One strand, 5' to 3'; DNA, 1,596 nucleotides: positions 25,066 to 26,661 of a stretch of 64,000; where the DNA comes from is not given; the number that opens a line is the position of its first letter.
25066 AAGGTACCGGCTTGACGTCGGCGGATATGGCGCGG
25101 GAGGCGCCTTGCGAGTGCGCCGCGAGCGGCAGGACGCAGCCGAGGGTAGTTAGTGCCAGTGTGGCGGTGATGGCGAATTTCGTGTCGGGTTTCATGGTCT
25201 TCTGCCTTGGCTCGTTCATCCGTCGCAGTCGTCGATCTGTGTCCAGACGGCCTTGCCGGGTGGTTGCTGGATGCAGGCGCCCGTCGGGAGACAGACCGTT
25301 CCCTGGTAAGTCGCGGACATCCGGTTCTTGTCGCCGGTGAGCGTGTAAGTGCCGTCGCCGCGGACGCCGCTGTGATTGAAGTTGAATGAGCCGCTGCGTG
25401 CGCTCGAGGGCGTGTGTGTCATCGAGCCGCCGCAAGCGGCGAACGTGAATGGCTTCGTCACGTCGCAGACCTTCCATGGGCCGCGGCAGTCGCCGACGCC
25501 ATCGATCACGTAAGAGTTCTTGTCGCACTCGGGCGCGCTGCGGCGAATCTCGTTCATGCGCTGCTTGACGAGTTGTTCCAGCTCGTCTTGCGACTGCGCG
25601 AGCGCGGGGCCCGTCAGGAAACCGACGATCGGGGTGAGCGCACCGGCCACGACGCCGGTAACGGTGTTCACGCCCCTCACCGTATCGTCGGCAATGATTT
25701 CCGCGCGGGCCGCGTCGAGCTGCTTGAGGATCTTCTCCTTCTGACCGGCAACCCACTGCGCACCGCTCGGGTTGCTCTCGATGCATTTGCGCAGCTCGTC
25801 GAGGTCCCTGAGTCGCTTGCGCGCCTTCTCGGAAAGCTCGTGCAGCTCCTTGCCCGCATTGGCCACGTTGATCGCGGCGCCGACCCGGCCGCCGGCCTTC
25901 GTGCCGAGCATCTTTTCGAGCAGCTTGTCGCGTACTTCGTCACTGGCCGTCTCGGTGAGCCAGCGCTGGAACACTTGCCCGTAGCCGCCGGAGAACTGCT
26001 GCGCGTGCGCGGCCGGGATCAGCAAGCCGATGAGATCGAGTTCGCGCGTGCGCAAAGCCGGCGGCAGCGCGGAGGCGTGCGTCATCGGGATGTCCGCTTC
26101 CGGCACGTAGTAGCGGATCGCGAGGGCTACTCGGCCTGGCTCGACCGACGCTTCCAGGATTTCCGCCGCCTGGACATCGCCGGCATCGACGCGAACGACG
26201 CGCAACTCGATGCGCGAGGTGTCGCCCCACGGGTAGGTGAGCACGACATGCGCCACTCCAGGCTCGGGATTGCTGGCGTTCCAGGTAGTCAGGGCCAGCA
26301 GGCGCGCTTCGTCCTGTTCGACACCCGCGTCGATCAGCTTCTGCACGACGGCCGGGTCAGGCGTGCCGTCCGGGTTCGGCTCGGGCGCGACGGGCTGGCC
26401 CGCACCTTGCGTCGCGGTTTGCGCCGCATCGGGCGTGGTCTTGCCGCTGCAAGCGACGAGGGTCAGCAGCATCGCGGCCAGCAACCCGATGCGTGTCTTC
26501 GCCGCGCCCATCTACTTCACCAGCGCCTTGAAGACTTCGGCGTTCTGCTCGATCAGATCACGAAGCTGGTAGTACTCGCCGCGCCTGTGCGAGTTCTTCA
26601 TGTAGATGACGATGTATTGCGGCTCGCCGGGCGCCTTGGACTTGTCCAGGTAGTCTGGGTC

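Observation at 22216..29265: Seven-kb operon of six exported proteins/lipoproteins with no recognisable family, ending in a spike-like protein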

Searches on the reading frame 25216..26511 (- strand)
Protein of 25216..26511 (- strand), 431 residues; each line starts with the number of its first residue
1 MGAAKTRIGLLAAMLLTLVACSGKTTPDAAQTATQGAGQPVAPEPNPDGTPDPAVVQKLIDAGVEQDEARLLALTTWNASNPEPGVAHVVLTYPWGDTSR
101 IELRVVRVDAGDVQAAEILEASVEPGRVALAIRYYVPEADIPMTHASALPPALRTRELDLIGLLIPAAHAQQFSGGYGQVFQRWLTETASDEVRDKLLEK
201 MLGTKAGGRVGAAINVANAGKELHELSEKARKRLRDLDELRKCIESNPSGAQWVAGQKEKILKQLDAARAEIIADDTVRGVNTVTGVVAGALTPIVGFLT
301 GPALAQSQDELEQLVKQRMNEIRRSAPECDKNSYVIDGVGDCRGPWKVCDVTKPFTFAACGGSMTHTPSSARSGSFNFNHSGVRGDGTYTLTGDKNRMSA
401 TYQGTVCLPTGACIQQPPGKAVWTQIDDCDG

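Call 3: search_protein_families(library=pfam, proteins=[window:25216-26511:-], max_evalue=1)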
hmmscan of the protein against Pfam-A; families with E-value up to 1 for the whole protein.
window:25216-26511:- (431 aa): 0 families

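Call 4: search_protein_families(library=ncbifam, proteins=[window:25216-26511:-], max_evalue=1)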
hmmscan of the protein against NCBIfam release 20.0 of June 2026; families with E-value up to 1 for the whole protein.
window:25216-26511:- (431 aa): 2 families
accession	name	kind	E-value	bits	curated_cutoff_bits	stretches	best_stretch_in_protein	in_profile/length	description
TIGR03166.1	alt_F1F0_F1_eps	hypoth_equivalog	0.13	12.2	100.1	1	202-246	66-109/122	alternate F1F0 ATPase, F1 subunit epsilon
NF053527.1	lipo_Cory_WKLS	subfamily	0.31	10.9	105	1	9-53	4-50/166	WKL family lipoprotein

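Call 9: find_homologous_proteins(query=window:25216-26511:-)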
Query window:25216-26511:- (431 aa): 7 proteins with E <= 0.001 among 8000 candidates.
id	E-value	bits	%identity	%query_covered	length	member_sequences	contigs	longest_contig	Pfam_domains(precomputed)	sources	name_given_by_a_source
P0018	6.9e-288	973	100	100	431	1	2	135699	-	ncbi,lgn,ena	-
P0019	2.2e-244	829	85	100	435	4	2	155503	-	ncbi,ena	-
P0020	4.1e-172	591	70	91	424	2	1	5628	-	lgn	-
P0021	2.0e-166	573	68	91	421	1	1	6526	-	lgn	-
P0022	5.5e-163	561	66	94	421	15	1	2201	-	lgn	-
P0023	2.1e-101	358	50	88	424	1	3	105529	-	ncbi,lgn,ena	-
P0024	1.4e-80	290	93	31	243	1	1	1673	-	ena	-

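Call 17: find_encoding_contigs(protein=P0023, flank=10000, max_places=3)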
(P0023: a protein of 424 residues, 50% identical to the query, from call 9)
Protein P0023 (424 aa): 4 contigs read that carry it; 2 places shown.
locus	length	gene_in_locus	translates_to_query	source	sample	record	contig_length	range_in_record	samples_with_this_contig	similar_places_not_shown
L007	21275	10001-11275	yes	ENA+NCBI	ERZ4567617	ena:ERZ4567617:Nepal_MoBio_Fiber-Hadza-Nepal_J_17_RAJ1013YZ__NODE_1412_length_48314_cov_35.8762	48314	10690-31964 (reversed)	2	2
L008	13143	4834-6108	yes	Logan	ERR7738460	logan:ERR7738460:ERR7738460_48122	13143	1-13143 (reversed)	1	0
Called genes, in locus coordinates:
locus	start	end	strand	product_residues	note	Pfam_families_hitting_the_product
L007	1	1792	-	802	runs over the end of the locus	PF01588:tRNA_bind, PF03483:B3_4, PF03484:B5, PF17759:tRNA_synthFbeta, PF03147:FDX-ACB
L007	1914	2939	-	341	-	PF02912:Phe_tRNA-synt_N, PF01409:tRNA-synt_2d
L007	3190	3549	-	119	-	PF00453:Ribosomal_L20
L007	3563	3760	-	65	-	PF01632:Ribosomal_L35p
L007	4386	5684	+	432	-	-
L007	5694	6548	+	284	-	PF10030:DUF2272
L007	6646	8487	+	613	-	-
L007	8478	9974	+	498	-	-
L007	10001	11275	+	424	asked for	-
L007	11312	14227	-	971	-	PF13181:TPR_8 (faint), PF00069:Pkinase, PF07714:PK_Tyr_Ser-Thr, PF03109:ABC1 (weak), PF14531:Kinase-like (weak), PF13374:TPR_10 (faint), PF00515:TPR_1 (faint), PF13424:TPR_12, +2 more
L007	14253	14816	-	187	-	PF07638:Sigma70_ECF, PF08281:Sigma70_r4_2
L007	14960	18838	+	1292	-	-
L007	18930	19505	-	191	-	PF05198:IF3_N, PF00707:IF3_C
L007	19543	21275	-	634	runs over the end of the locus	PF02824:TGS, PF07973:tRNA_SAD, PF00587:tRNA-synt_2b, PF03129:HGTP_anticodon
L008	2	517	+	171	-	?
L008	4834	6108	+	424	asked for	-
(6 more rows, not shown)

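Call 28: search_protein_families(library=phrogs, proteins=[window:25216-26511:-], max_evalue=0.1)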
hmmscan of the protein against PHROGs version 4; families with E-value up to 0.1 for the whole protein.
window:25216-26511:- (431 aa): 0 families

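Call 29: search_protein_families(library=padloc, proteins=[window:25216-26511:-], max_evalue=0.1)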
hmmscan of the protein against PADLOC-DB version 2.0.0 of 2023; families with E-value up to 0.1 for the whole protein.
window:25216-26511:- (431 aa): 0 families

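Call 30: search_protein_families(library=pfam, proteins=[L007:6646-8487:+, L007:8478-9974:+, L007:5694-6548:+, L007:14960-18838:+], max_evalue=0.1)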
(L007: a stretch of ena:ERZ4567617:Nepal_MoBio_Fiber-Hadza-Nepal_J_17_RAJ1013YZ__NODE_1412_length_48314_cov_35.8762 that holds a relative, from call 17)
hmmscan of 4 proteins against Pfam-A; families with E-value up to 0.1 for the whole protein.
L007:6646-8487:+ (613 aa): 1 family
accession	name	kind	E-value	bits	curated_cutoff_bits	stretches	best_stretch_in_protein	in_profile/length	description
PF09718.15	Tape_meas_lam_C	-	0.044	14.3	23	0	196-234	12-50/76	Lambda phage tail tape-measure protein (Tape_meas_lam_C)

L007:8478-9974:+ (498 aa): 0 families

L007:5694-6548:+ (284 aa): 2 families
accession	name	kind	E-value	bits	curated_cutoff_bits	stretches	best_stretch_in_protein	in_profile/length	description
PF10030.15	DUF2272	-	3.5e-36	125.2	27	1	81-270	4-191/191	Uncharacterized protein conserved in bacteria (DUF2272)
PF05257.22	CHAP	-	0.0016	19.3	26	1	113-191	5-72/81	CHAP domain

L007:14960-18838:+ (1292 aa): 4 families
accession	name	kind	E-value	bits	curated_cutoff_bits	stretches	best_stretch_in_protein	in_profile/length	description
PF05658.19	YadA_head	-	4.5e-37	126.1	25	14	515-539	3-27/27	YadA head domain repeat (2 copies)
PF05662.19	YadA_stalk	-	1.7e-21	76.7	28.4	3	557-591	1-35/43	Coiled stalk of trimeric autotransporter adhesin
PF01391.23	Collagen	-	1.8e-20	72.9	27.2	4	1000-1051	4-55/60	Collagen triple helix repeat (20 copies)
PF03895.21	YadA_anchor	-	0.00096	19.6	22.7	1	1241-1290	8-58/60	YadA-like membrane anchor domain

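Call 45: predict_structure(alignment_id=A2)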
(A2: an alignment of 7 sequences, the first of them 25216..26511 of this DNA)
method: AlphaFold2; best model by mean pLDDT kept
length: 431 residues; sequences in the alignment: 7
mean_pLDDT: 41.8   pTM: 0.25
mean pLDDT of the five models: 41.8, 41.1, 40.6, 39.8, 36.4
residues with pLDDT >= 90: 0; 70-90: 34; 50-70: 76; < 50: 321
segments of 3 or more residues with pLDDT < 50: 1-52, 55-60, 62-229, 275-347, 358-361, 419-431
pLDDT, mean of each block of 10 residues (from residue 1): 28 27 25 26 37 47 43 33 35 34 33 38 39 36 25 25 27 30 38 44 38 40 44 60 62 59 59 44 33 23 27 34 32 36 41 58 72 77 76 56 73 60 26 22
secondary structure, 60 per line:
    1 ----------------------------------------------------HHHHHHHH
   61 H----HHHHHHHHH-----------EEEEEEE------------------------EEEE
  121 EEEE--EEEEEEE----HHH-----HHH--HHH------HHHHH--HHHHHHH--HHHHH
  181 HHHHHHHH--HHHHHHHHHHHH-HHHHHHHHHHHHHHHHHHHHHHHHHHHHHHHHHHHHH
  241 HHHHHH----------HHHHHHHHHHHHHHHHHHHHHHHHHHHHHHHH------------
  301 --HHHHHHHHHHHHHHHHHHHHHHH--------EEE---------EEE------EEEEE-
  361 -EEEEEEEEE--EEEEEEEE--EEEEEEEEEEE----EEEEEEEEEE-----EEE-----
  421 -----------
elements in order: H53-61 H66-74 E86-92 E117-124 E127-133 H160-164 H167-173 H176-188 H191-202 H204-246 H257-288 H303-325 E334-336 E346-348 E355-359 E362-370 E373-380 E383-393 E398-407 E413-415

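Call 46: search_protein_representatives(alignment_id=A2)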
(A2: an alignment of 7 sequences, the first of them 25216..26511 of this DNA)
Query: 7 sequences, 426 profile positions. Proteins with E-value up to 0.001 (for the whole library): 84; up to 1e-10: 33; up to 1e-30: 7. The best 84 are listed.
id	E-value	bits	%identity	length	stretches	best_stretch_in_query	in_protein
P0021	5.4e-248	839.4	-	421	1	4-426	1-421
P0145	7.7e-153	525.9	-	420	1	6-425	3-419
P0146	3.6e-77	276.6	-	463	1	8-425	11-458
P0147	6.4e-75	269.2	-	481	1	4-408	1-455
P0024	5.5e-47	177.2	-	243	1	298-421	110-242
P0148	1.6e-44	169.1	-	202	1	6-153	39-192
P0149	4.1e-31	124.9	-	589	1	328-424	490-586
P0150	4.3e-30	121.5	-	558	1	328-424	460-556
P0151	3.0e-26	108.8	-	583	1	9-332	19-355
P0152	2.5e-24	102.5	-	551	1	16-332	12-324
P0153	6.5e-23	97.8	-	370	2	179-244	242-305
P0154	7.9e-23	97.6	-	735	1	37-331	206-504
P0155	2.6e-22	95.8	-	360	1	9-329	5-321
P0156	1.4e-18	83.6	-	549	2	331-421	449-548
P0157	5.0e-16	75.2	-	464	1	44-332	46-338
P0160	8.1e-14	67.9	-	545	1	25-331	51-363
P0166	2.7e-12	62.9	-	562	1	6-330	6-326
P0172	1.7e-11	60.3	-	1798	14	366-409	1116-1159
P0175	6.0e-11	58.4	-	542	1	331-421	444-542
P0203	2.2e-06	43.4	-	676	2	227-329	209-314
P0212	3.6e-05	39.4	-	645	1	58-329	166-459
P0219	3.0e-04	36.4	-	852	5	331-393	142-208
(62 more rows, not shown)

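Call 48: search_protein_families(library=pfam, alignment_id=A3, max_evalue=0.01)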
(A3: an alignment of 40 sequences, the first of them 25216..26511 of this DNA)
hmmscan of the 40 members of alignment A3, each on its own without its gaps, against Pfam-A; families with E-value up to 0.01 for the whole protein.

A. member 1, window:25216-26511:- (431 aa): 0 families

B. families by the number of members that match (of 40 scanned): 1 family
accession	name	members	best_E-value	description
PF24481.2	CT398_CC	1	0.0019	CT398-like coiled coil hairpin domain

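Call 57: predict_structure(alignment_id=A3)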
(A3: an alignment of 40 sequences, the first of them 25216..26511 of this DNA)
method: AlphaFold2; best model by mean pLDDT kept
length: 431 residues; sequences in the alignment: 40
mean_pLDDT: 72.9   pTM: 0.62
mean pLDDT of the five models: 72.9, 69.9, 69.0, 65.8, 65.3
residues with pLDDT >= 90: 52; 70-90: 223; 50-70: 86; < 50: 70
segments of 3 or more residues with pLDDT < 50: 1-36, 157-173, 217-224, 424-431
pLDDT, mean of each block of 10 residues (from residue 1): 45 40 39 56 91 90 84 89 86 90 89 88 83 87 61 53 47 70 86 70 60 56 61 86 80 87 89 79 73 72 71 80 71 58 61 77 86 88 87 68 85 76 44 35
secondary structure, 60 per line:
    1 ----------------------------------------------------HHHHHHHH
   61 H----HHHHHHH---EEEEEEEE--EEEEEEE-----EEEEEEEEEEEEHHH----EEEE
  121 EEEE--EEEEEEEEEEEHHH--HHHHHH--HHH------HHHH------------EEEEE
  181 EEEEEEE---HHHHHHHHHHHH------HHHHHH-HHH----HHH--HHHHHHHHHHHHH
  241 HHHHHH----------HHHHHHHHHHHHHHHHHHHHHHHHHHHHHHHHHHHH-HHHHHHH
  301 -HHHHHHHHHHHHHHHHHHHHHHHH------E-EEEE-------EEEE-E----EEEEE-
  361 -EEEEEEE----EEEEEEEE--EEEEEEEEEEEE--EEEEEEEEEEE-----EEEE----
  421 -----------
elements in order: H53-61 H66-72 E76-83 E86-92 E98-109 E117-124 E127-137 H143-148 H160-163 E176-187 H191-202 H209-214 H228-246 H257-292 H294-300 H302-325 E334-337 E345-348 E355-359 E362-368 E373-380 E383-394 E397-407 E413-416

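Call 60: fold_search(model_id=the predicted structure, library=pdb)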
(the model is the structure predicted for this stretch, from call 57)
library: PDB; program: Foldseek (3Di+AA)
matches with E <= 10: 368; with E <= 0.001: 0
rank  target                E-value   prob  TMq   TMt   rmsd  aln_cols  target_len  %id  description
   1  1jch_A                3.7e-02  0.09  0.08  0.07  33.2       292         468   13  Crystal Structure of Colicin E3 in Complex with its Immunity Protein (released 2001-11-30)
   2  6rre_B                9.9e-02  0.08  0.09  0.09  20.3       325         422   11  SidD, deAMPylase from Legionella pneumophila (released 2020-10-07)
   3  5nz8_A                1.3e-01  0.06  0.09  0.06  25.7       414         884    9  Clostridium thermocellum cellodextrin phosphorylase with cellotetraose and phosphate bound (released 2017-08-09)
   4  8bl8_A                1.5e-01  0.07  0.09  0.11  26.7       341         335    7  Human serotonin 5-HT3A receptor (apo, active/distorted conformation) (released 2024-05-15)
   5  8c1z_A                2.1e-01  0.09  0.14  0.15  31.3       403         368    7  Tetrameric 5-HT3aR in Salipro (apo state, symmetric) (released 2024-07-10)
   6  3nj0_C                2.1e-01  0.08  0.09  0.14  15.0       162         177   10  X-ray crystal structure of the PYL2-pyrabactin A complex (released 2010-08-18)
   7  8twv_A                2.3e-01  0.06  0.10  0.13  28.8       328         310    8  ELIC5 with Propylamine in spNW15 nanodiscs with 2:1:1 POPC:POPE:POPG (released 2024-03-27)
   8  6y5b_D                2.3e-01  0.04  0.08  0.09  33.8       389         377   10  5-HT3A receptor in Salipro (apo, asymmetric) (released 2020-12-23)
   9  3otl_A                2.7e-01  0.10  0.10  0.19  13.7       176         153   12  Three-dimensional Structure of the putative uncharacterized protein from Rhizobium leguminosarum at the resolution 1.9 (released 2010-09-22)
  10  6hjx_D                2.8e-01  0.06  0.10  0.13  26.4       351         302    6  X-ray structure of a pentameric ligand gated ion channel from Erwinia chrysanthemi (ELIC) 7'C pore mutant (L238C) in c (released 2019-10-09)
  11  6rre_A                2.8e-01  0.05  0.10  0.10  22.3       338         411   10  SidD, deAMPylase from Legionella pneumophila (released 2020-10-07)
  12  3put_B                3.1e-01  0.10  0.10  0.20  13.9       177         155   11  Crystal Structure of the CERT START domain (mutant V151E) from Rhizobium etli at the resolution 1.8A, Northeast Struct (released 2010-12-22)
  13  8c1w_D                3.3e-01  0.07  0.12  0.14  29.0       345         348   10  Tetrameric 5-HT3A receptor in Salipro (apo, asymmetric) (released 2024-07-10)
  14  8cc6_A                3.3e-01  0.06  0.10  0.11  35.5       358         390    8  Mouse serotonin 5-HT3A receptor in complex with PZ-1922 (released 2023-10-11)
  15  8c21_A                3.4e-01  0.05  0.12  0.13  31.8       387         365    8  Tetrameric 5-HT3A receptor in Salipro (holo, asymmetric) (released 2024-07-10)
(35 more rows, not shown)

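Call 63: list_cluster_members(proteins=[P0146, P0147, P0151, P0152, P0154, P0155, P0157, P0160, P0166, P0172])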
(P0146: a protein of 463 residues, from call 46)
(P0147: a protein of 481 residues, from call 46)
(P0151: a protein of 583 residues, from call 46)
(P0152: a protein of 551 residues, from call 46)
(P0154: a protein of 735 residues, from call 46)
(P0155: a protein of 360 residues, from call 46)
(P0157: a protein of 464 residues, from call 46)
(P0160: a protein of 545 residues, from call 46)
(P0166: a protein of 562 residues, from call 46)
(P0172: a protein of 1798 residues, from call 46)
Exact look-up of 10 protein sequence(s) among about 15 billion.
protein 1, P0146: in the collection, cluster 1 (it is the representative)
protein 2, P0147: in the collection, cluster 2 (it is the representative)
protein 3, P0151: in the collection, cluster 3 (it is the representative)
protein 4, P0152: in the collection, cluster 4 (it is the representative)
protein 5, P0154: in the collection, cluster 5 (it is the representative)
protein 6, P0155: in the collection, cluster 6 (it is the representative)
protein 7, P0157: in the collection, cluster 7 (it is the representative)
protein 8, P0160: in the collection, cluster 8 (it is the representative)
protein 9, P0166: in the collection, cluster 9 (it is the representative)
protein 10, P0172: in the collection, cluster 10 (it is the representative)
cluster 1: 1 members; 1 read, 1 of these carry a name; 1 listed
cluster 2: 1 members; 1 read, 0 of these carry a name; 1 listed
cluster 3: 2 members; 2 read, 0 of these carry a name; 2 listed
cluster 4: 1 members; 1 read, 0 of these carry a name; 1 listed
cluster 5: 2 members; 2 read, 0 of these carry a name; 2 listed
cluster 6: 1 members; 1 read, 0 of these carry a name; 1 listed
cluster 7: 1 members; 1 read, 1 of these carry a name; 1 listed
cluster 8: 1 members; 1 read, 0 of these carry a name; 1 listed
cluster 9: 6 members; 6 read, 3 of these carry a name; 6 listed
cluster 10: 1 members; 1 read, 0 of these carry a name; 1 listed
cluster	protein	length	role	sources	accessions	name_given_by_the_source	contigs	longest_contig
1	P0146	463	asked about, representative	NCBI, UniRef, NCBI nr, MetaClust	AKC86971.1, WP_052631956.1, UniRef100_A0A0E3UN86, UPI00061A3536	hypothetical protein [Pseudoxanthomonas suwonensis] | Secreted protein n=1 Tax=Pseudoxanthomonas suwonensis TaxID=314722 RepID=A0A0E3UN86_9GAMM | status=active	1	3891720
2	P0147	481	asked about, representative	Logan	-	-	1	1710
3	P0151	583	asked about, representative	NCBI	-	-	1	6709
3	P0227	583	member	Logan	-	-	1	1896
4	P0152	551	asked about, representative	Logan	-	-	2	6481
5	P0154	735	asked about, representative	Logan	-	-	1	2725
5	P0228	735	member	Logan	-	-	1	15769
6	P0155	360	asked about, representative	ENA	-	-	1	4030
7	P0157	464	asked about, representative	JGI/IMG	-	hypothetical protein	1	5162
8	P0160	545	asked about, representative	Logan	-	-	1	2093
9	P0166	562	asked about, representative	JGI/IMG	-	-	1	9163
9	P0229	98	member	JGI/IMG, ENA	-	hypothetical protein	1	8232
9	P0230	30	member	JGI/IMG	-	hypothetical protein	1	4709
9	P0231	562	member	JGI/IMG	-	hypothetical protein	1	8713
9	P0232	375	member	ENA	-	-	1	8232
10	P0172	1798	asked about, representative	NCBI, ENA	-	-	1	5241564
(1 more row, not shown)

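Call 64: fold_search(model_id=the predicted structure, library=viral)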
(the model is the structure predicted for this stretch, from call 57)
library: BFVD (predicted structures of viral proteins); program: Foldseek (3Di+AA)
matches with E <= 10: 414; with E <= 0.001: 0
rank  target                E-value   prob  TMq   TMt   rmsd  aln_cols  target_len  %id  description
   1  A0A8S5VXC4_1          1.9e-02  0.10  0.09  0.06  33.6       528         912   11  (no name in the UniProt tables at hand)
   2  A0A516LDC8            2.8e-02  0.13  0.09  0.08  29.6       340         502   13  (no name in the UniProt tables at hand)
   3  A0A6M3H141            3.1e-02  0.04  0.07  0.03  54.4       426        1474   11  (no name in the UniProt tables at hand)
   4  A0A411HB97            3.6e-02  0.18  0.11  0.16  16.5       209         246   10  Uncharacterized protein [Homarus gammarus nudivirus]
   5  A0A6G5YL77            3.6e-02  0.08  0.08  0.07  30.5       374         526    5  (no name in the UniProt tables at hand)
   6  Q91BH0                3.8e-02  0.14  0.13  0.13  32.9       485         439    7  Apoptotic suppressor protein [Spodoptera litura multicapsid nucleopolyhedrovirus]
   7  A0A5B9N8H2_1          8.7e-02  0.06  0.10  0.05  48.2       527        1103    8  (no name in the UniProt tables at hand)
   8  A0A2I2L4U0            1.2e-01  0.15  0.10  0.14  19.4       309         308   11  DUF4476 domain-containing protein [Orpheovirus IHUMI-LCC2]
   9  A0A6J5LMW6            1.6e-01  0.07  0.10  0.10  27.6       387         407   10  DNA circulation, N-terminal [uncultured Caudovirales phage]
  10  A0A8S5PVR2            1.8e-01  0.41  0.13  0.27  12.0       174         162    7  Uncharacterized protein [Siphoviridae sp. ctwrX9]
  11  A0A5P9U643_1          2.0e-01  0.06  0.08  0.04  24.3       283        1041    8  (no name in the UniProt tables at hand)
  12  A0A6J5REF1            2.1e-01  0.06  0.10  0.08  65.5       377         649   11  Tip attachment protein J central straight fiber domain-containing protein [uncultured Caudovirales phage]
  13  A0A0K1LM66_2          2.1e-01  0.05  0.09  0.06  45.1       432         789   10  Tail fiber protein [Caulobacter phage Seuss]
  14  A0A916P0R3            2.3e-01  0.13  0.09  0.13  16.3       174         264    9  Uncharacterized protein [Adoxophyes honmai entomopoxvirus 'L']
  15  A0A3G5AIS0            2.7e-01  0.04  0.09  0.11  29.3       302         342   12  Uncharacterized protein [Sylvanvirus sp.]
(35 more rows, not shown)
